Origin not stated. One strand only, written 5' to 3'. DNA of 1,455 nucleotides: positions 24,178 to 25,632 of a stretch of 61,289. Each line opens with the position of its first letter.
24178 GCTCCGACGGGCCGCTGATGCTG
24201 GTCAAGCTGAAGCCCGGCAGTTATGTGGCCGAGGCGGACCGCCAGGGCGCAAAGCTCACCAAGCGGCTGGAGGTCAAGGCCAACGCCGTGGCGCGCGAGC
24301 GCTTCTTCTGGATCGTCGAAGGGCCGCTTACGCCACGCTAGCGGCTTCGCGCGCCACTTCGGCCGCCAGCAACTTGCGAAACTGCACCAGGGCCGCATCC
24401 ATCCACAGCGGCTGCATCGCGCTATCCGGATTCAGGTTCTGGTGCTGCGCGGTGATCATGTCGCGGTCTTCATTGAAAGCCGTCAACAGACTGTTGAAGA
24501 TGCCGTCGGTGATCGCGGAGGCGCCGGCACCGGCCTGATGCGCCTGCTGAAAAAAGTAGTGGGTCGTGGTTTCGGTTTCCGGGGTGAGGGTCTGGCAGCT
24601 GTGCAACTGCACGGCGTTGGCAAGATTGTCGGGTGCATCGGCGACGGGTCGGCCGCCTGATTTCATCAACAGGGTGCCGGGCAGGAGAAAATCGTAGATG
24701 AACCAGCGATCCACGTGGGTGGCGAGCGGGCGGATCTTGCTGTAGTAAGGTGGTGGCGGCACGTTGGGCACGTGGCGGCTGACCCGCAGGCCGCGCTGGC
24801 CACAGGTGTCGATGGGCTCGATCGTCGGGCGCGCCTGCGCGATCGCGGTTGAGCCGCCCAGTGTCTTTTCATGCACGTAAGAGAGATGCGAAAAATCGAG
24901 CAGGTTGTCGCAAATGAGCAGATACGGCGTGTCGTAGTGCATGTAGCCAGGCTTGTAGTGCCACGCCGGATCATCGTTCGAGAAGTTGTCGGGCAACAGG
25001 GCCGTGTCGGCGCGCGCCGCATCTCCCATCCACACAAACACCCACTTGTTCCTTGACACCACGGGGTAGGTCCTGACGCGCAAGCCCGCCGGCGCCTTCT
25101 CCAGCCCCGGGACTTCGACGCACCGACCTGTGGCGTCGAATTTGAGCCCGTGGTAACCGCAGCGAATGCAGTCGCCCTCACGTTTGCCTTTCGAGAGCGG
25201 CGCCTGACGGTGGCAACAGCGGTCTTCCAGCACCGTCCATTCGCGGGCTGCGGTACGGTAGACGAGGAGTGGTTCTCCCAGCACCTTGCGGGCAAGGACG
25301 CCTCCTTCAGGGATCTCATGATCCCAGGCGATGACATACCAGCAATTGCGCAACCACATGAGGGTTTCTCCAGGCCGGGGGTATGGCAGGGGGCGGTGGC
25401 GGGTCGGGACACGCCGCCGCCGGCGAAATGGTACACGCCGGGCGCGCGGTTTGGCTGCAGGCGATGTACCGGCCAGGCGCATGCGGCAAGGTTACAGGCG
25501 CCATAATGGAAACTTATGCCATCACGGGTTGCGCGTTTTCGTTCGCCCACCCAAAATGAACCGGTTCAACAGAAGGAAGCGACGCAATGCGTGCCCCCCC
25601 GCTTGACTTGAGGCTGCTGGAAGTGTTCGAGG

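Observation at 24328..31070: Candidate undescribed catabolic pathway: TsaM/VanA-like Rieske oxygenase with LysR, Mo-hydroxylase and SDR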

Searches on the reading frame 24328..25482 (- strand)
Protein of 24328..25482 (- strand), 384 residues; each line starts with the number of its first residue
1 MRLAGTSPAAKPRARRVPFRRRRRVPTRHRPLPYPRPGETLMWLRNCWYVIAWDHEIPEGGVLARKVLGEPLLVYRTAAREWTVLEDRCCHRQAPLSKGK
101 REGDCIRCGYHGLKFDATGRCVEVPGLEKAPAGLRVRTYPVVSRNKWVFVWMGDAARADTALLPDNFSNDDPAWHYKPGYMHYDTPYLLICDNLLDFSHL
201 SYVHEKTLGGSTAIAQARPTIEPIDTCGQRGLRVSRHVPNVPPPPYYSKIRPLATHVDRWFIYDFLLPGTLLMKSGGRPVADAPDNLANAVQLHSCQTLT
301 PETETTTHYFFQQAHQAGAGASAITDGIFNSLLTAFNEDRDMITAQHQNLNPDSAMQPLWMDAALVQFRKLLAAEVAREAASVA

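Call 3: search_protein_families(library=pfam, proteins=[window:24328-25482:-])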
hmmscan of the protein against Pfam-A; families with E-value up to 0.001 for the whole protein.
window:24328-25482:- (384 aa): 2 families
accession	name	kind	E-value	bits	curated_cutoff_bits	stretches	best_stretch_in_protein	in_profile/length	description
PF19112.6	VanA_C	-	1e-38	133.9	23.5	1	184-376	2-191/193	Vanillate O-demethylase oxygenase C-terminal domain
PF00355.32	Rieske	-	7.8e-22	77.4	20.3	1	48-139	2-87/88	Rieske [2Fe-2S] domain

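Call 4: search_protein_families(library=ncbifam, proteins=[window:24328-25482:-])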
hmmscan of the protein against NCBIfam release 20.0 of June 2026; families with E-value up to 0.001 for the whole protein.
window:24328-25482:- (384 aa): 7 families
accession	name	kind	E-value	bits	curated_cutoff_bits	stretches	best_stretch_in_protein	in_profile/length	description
NF052579.1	BetMthstMoxSdmAMthl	equivalog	8.6e-27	94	600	1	46-206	16-180/351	4beta-methylsterol monooxygenase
NF041683.1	ant_diox_AndAb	equivalog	1.9e-09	37.7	150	1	48-145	2-93/100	anthranilate 1,2-dioxygenase ferredoxin subunit AndAb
NF007422.0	PRK09965.1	equivalog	1.2e-06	28.5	113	1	56-153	11-101/106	bifunctional 3-phenylpropionate/cinnamic acid dioxygenase ferredoxin subunit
NF042948.2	3PPDioc_HcaC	equivalog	2.2e-05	24.7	150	1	55-152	10-102/105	3-phenylpropionate/cinnamic acid dioxygenase ferredoxin subunit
NF041684.1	ant_diox_AndAc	equivalog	5.4e-05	21.9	750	1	46-125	45-126/418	anthranilate 1,2-dioxygenase large subunit AndAc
TIGR02377.1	MocE_fam_FeS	subfamily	0.00019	21.4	136.15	1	59-146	13-95/101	MocE family 2Fe-2S type ferredoxin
TIGR03229.1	benzo_1_2_benA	equivalog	0.00023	20.1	780.95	1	47-125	38-118/433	benzoate 1,2-dioxygenase large subunit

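Call 9: search_solved_structures(query=window:24328-25482:-, max_evalue=0.00001)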
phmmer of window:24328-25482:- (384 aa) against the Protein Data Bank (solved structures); distinct sequences matched with E-value up to 0.00001: 26.
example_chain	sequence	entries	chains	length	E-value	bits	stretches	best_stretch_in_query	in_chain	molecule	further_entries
7qwt_A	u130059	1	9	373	8.7e-43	150.4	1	37-382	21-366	Rieske (2Fe-2S) domain protein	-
3gb4_A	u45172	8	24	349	1.4e-42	149.7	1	43-333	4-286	DdmC | Dicamba O-demethylase, oxygenase component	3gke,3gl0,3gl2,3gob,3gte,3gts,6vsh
6wnc_A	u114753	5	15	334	8e-20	74.8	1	44-211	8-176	SxtDIOX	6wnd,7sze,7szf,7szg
6wn3_A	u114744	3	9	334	3.9e-19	72.5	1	44-211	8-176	SxtT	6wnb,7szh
9ina_A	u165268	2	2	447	2e-18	70.1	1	43-205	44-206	Rieske (2Fe-2S) domain protein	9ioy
7fhr_A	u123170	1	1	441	4.6e-17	65.7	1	43-233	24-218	Putative Phthalate 4,5-dioxygenase, subunit alpha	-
6ick_A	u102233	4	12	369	3.1e-16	62.9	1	43-227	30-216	Methylxanthine N1-demethylase NdmA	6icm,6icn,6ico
6icp_A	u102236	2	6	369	4.6e-16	62.4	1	43-227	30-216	Methylxanthine N1-demethylase NdmA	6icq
3gcf_A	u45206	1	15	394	2.3e-14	56.7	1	31-172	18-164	Terminal oxygenase component of carbazole 1,9a-dioxygenase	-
4qdc_A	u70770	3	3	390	9.5e-13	51.4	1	48-205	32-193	3-ketosteroid 9alpha-hydroxylase oxygenase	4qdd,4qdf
4nb8_A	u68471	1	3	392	1.4e-12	50.9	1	42-206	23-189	Terminal oxygenase component of carbazole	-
1ww9_A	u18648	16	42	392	1.8e-12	50.5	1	42-206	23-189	terminal oxygenase component of carbazole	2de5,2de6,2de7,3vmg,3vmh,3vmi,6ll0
4nb9_A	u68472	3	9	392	1.8e-12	50.5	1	42-206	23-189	Terminal oxygenase component of carbazole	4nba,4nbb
4nbg_A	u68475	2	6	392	1.8e-12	50.5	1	42-206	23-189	Terminal oxygenase component of carbazole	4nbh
4nbc_A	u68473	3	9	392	1.8e-12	50.5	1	42-206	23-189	Terminal oxygenase component of carbazole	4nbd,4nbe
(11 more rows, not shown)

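Call 11: find_homologous_proteins(query=window:24328-25359:-, max_evalue=1e-20)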
Query window:24328-25359:- (343 aa): 3924 proteins with E <= 1e-20 among 8000 candidates; the best 120 are listed.
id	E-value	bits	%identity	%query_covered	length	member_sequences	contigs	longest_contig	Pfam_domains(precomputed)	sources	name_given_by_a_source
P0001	5.6e-220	748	91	100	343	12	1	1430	PF00355.33,PF19112.7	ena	-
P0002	7.3e-197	672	81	99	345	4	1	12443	PF00355.33,PF19112.7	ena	-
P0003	2.2e-192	657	79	99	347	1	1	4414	PF00355.33,PF19112.7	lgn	-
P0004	2.7e-192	657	81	99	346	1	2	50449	PF00355.33,PF19112.7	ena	-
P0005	2.2e-187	641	78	99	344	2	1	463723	PF00355.33,PF19112.7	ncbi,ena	-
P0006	2.5e-187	641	78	99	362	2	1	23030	PF00355.33,PF19112.7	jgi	jgi:vanillate O-demethylase monooxygenase subunit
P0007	4.2e-186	637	77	99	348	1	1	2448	PF00355.33,PF19112.7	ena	-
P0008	1.3e-184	632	77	99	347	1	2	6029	PF00355.33,PF19112.7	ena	-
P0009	2.8e-183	627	78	97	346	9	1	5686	PF00355.33,PF19112.7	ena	-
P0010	5.3e-183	627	78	96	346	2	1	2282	PF00355.33,PF19112.7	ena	-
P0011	1.9e-182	625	79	96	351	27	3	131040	PF00355.33,PF19112.7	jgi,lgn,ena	-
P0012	1.9e-182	625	76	99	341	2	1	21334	PF00355.33,PF19112.7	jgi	jgi:phenylpropionate dioxygenase-like ring-hydroxylating dioxygenase large terminal subunit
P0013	2.9e-182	624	75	100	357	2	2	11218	PF00355.33,PF19112.7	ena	-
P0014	1.2e-181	622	76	99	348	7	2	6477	PF00355.33,PF19112.7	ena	-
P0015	2.5e-181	621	77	99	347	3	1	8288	PF00355.33,PF19112.7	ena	-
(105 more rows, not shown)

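Call 12: find_related_loci(query=window:24328-25359:-, collection=genome_contigs, flank=10000)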
Query window:24328-25359:- (343 aa) in genome_contigs; peptide patterns used: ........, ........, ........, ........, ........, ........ (x = any residue, [..] = any of these).
221 stretches matched a pattern; 207 encode a relative of the query (tblastn E <= 1e-3); the best 80 are kept; 80 distinct loci.
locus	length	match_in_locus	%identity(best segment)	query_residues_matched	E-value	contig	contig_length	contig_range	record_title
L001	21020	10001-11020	82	1-340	0e+0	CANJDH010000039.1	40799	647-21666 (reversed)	MAG: Burkholderiales bacterium isolate RH-20apr16-384 genome assembly, contig: RH-20APR16-C1270, whole genome shotgun se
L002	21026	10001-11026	78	1-340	2e-178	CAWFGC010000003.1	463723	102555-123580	MAG: uncultured Gammaproteobacteria bacterium isolate MFD05684.bin.1.428 genome assembly, contig: contig_12252, whole ge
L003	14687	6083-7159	74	1-341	2e-176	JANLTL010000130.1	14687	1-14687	MAG: Burkholderiales bacterium isolate OTE_25_metabat_182_sub OTE_25_k141_1450420, whole genome shotgun sequence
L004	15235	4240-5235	79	1-330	1e-174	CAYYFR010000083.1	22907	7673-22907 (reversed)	MAG TPA_asm: uncultured Burkholderiales bacterium isolate SRP128246_co1_11 genome assembly, contig: NODE_4330_length_229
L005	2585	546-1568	75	1-338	0e+0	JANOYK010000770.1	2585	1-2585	MAG: Burkholderiales bacterium isolate VAR_83_metabat_129 VAR_83_k141_5976974, whole genome shotgun sequence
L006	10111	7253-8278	76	1-338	2e-172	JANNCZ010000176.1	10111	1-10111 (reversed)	MAG: Burkholderiales bacterium isolate OTE_78_metabat_101_sub OTE_78_k141_825250, whole genome shotgun sequence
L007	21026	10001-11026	77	1-340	1e-171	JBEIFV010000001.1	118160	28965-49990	MAG: Burkholderiales bacterium isolate Sample-102-S76-bin-101 Sample_102_S76-bin_101-k141_2674753, whole genome shotgun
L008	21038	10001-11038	71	1-341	5e-171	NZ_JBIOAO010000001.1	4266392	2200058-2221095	Polaromonas sp. UC242_47 contig_4_Polaromonas, whole genome shotgun sequence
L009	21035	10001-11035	72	1-340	5e-171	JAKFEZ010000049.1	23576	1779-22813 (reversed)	MAG: Ramlibacter sp. isolate LC086 contig-124_1990, whole genome shotgun sequence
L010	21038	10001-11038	71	1-341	3e-170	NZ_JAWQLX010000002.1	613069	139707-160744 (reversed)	Polaromonas sp. SM01 contig2, whole genome shotgun sequence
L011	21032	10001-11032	72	1-342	1e-167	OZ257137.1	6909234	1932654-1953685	MAG: Burkholderiales bacterium isolate 128e66b9-d80d-4fbb-ab6b-9336eb2d31d1 genome assembly, chromosome: 1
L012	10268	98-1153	68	1-343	7e-164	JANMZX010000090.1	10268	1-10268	MAG: Rhodoferax sp. isolate OTE_78_metabat_62 OTE_78_k141_11574, whole genome shotgun sequence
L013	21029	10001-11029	69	1-341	5e-164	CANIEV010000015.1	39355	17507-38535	MAG: Betaproteobacteria bacterium isolate RH-14apr17-109 genome assembly, contig: RH-14apr17-C2234, whole genome shotgun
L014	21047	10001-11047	68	1-342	4e-163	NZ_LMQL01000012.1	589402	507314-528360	Ramlibacter sp. Leaf400 contig_6, whole genome shotgun sequence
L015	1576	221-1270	68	1-341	3e-178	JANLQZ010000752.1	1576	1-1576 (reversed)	MAG: Betaproteobacteria bacterium isolate OTE_38_metabat_102 OTE_38_k141_3483908, whole genome shotgun sequence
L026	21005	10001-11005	68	1-338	4e-160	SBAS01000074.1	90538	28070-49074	MAG: Nitrosomonadales bacterium isolate Bin_11_1 Sp_contig17181, whole genome shotgun sequence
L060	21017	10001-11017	68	1-340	7e-154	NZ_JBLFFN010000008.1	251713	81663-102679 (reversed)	Variovorax sp. DT-64 NODE_8_length_251713_cov_212.789458, whole genome shotgun sequence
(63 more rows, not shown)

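Call 50: search_protein_families(library=pfam, proteins=[L060:198-1076:+, L060:1073-1879:+, L060:1851-2645:+, L060:3321-3902:+, L060:3821-7645:+, L060:7729-8976:+, L060:8973-9980:-, L060:11025-12056:+, L060:12096-13295:+, L060:13296-14849:-], max_evalue=0.00001)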
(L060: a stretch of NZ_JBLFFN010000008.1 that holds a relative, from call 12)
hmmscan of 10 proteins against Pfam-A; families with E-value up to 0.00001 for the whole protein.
L060:198-1076:+ (292 aa): 0 families

L060:1073-1879:+ (268 aa): 2 families
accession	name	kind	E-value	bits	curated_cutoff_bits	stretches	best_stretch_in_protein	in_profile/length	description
PF00005.33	ABC_tran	-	2e-32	113.1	25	1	20-173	2-137/137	ABC transporter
PF12399.14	BCA_ABC_TP_C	-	2.6e-08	33.7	25.5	1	222-246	1-25/27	Branched-chain amino acid ATP-binding cassette transporter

L060:1851-2645:+ (264 aa): 2 families
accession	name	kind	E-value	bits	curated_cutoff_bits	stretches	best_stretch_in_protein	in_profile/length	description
PF00005.33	ABC_tran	-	3.2e-29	102.7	25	1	44-192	2-136/137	ABC transporter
PF13304.12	AAA_21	-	7.1e-06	26.7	27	0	56-113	2-71/304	AAA domain, putative AbiEii toxin, Type IV TA system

L060:3321-3902:+ (193 aa): 2 families
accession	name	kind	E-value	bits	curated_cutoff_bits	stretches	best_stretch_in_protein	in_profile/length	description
PF01799.25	Fer2_2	-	8.8e-28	96.7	30.3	1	108-181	1-75/75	[2Fe-2S] binding domain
PF00111.32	Fer2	-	1.7e-07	31.5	21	1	40-87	1-48/77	2Fe-2S iron-sulfur cluster binding domain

L060:3821-7645:+ (1274 aa): 4 families
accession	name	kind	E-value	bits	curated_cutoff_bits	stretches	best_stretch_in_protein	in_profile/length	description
PF20256.3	MoCoBD_2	-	7.1e-37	127.9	27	2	76-198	49-168/283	Molybdopterin cofactor-binding domain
PF02738.23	MoCoBD_1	-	3e-28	99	27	1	344-584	13-242/244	Molybdopterin cofactor-binding domain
PF00034.26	Cytochrom_C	-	1.1e-21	78.4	21.3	1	888-987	1-88/90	Cytochrome c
PF13442.11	Cytochrome_CBB3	-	1.3e-20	73.9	27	1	1170-1249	6-68/68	Cytochrome C oxidase, cbb3-type, subunit III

L060:7729-8976:+ (415 aa): 0 families

L060:8973-9980:- (335 aa): 0 families

L060:11025-12056:+ (343 aa): 1 family
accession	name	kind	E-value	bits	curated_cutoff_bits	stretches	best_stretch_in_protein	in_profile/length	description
PF03401.19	TctC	-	5.5e-54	184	27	1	64-320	1-254/274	Tripartite tricarboxylate transporter family receptor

L060:12096-13295:+ (399 aa): 3 families
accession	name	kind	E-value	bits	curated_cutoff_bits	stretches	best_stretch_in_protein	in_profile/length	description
PF13458.12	Peripla_BP_6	-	2.8e-53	182.2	31.7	1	54-385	2-331/343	Periplasmic binding protein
PF13433.12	Peripla_BP_5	-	4.9e-10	39.5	27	1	62-374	9-320/363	Periplasmic binding protein domain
PF01094.35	ANF_receptor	-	4.7e-09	36.2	25.4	1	78-349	7-294/353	Receptor family ligand binding region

L060:13296-14849:- (517 aa): 5 families
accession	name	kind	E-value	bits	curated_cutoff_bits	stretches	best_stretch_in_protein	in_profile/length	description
PF01078.27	Mg_chelatase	-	1.3e-90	302.8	20.3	1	207-411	1-206/207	Magnesium chelatase, subunit ChlI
PF13541.12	ChlI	-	1.1e-35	122.6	27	1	35-150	9-120/121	Subunit ChlI of Mg-chelatase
PF13335.12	Mg_chelatase_C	-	4.7e-29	101.3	26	1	418-510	1-94/94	Magnesium chelatase, subunit ChlI C-terminal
PF00493.29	MCM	-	4.8e-11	42.7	23.3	1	305-400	115-200/224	MCM P-loop domain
PF07728.20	AAA_5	-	6.5e-10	39.6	22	1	231-368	2-126/139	AAA domain (dynein-related subfamily)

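Call 64: search_protein_families(library=pfam, proteins=[L006:672-1781:+, L006:1868-3256:+, L006:843-1805:-, L026:4837-5541:+, L026:5463-7994:+, L026:7855-8964:+, L026:8961-9950:-, L026:11203-12465:+, L026:3251-4309:+, L026:12584-14767:+], max_evalue=0.00001)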
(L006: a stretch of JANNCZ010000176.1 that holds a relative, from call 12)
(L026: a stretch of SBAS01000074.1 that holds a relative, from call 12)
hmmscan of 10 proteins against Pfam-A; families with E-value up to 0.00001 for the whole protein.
L006:672-1781:+ (369 aa): 1 family
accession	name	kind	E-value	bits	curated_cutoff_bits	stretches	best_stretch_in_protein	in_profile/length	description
PF03401.19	TctC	-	1.6e-62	212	27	1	94-365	1-273/274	Tripartite tricarboxylate transporter family receptor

L006:1868-3256:+ (462 aa): 2 families
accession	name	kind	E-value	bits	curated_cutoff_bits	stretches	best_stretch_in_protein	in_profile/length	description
PF03972.19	MmgE_PrpD_N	-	7.4e-40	137.1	32.1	1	16-251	2-238/244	MmgE/PrpD N-terminal domain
PF19305.4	MmgE_PrpD_C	-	5.7e-18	65.8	32.1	1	280-426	6-153/173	MmgE/PrpD C-terminal domain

L006:843-1805:- (320 aa): 0 families

L026:4837-5541:+ (234 aa): 2 families
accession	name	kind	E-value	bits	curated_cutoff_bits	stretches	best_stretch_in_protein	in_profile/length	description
PF01799.25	Fer2_2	-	7e-32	109.8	30.3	1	150-223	1-75/75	[2Fe-2S] binding domain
PF00111.32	Fer2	-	1.3e-07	31.9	21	1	84-132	3-52/77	2Fe-2S iron-sulfur cluster binding domain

L026:5463-7994:+ (843 aa): 3 families
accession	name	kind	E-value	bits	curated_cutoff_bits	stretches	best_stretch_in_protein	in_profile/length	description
PF02738.23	MoCoBD_1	-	5e-73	245.6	27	1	180-415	7-241/244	Molybdopterin cofactor-binding domain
PF20256.3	MoCoBD_2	-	4.3e-62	210.6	27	1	446-731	11-282/283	Molybdopterin cofactor-binding domain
PF01315.27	Ald_Xan_dh_C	-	7.3e-24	84.6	31.3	1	52-157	1-110/110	Aldehyde oxidase and xanthine dehydrogenase, a/b hammerhead domain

L026:7855-8964:+ (369 aa): 2 families
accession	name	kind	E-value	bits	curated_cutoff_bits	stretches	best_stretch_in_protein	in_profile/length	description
PF00941.27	FAD_binding_5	-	5e-34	118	27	1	46-245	3-168/170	FAD binding domain in molybdopterin dehydrogenase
PF03450.22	CO_deh_flav_C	-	1.4e-16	60.9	25.5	1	251-351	2-101/102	CO dehydrogenase flavoprotein C-terminal domain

L026:8961-9950:- (329 aa): 1 family
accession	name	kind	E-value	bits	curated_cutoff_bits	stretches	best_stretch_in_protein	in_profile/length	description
PF00296.26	Bac_luciferase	-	5.2e-43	148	27.9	1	15-300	15-313/314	Luciferase-like monooxygenase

L026:11203-12465:+ (420 aa): 1 family
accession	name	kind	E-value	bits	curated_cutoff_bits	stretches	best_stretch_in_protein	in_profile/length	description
PF14559.12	TPR_19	-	1.6e-08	35.2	25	0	362-417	2-50/68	Tetratricopeptide repeat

L026:3251-4309:+ (352 aa): 0 families

L026:12584-14767:+ (727 aa): 2 families
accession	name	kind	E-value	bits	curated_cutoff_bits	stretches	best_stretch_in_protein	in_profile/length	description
PF04248.19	NTP_transf_9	-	4e-34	116.7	22.1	1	228-319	1-92/93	Domain of unknown function (DUF427)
PF00211.25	Guanylate_cyc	-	4.1e-08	33.5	21.9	1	548-684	9-142/183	Adenylate and Guanylate cyclase catalytic domain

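Call 65: search_solved_structures(query=L060:11025-12056:+, max_evalue=1e-10)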
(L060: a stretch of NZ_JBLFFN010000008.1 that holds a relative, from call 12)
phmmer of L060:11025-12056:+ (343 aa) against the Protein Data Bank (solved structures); distinct sequences matched with E-value up to 1e-10: 11.
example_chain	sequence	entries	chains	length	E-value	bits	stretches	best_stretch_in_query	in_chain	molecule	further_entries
2dvz_A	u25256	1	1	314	1e-57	199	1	43-331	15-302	Putative exported protein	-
2qpq_A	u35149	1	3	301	4e-56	193.8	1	43-329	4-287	protein Bug27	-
2f5x_A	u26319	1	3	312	6.7e-46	160.2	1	42-325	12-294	BugD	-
5oei_A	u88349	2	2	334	4.4e-44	154.2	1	42-326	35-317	Uncharacterized protein family UPF0065:Tat pathway signal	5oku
8hka_A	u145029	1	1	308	5e-41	144.2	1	48-333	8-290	Periplasmic terephthalate binding protein (TBP)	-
8hk9_D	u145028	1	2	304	6.2e-41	143.9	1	48-333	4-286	Periplasmic terephthalate binding protein (TBP)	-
8hkb_A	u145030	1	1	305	3.5e-40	141.4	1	48-333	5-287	Periplasmic terephthalate binding protein (TBP)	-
6hke_A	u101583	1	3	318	4.3e-40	141.1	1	44-321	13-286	Possible TctC subunit of the Tripartite Tricarboxylate Transport(TTT) Family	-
7ndr_A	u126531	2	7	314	1.4e-37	132.9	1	47-336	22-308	Tripartite tricarboxylate transporter substrate binding protein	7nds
4x9t_A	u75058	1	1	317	1.2e-30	110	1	43-313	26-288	Uncharacterized protein UPF0065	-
25hk_A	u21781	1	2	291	4.1e-30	108.3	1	39-334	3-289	Tripartite tricarboxylate transporter substrate binding protein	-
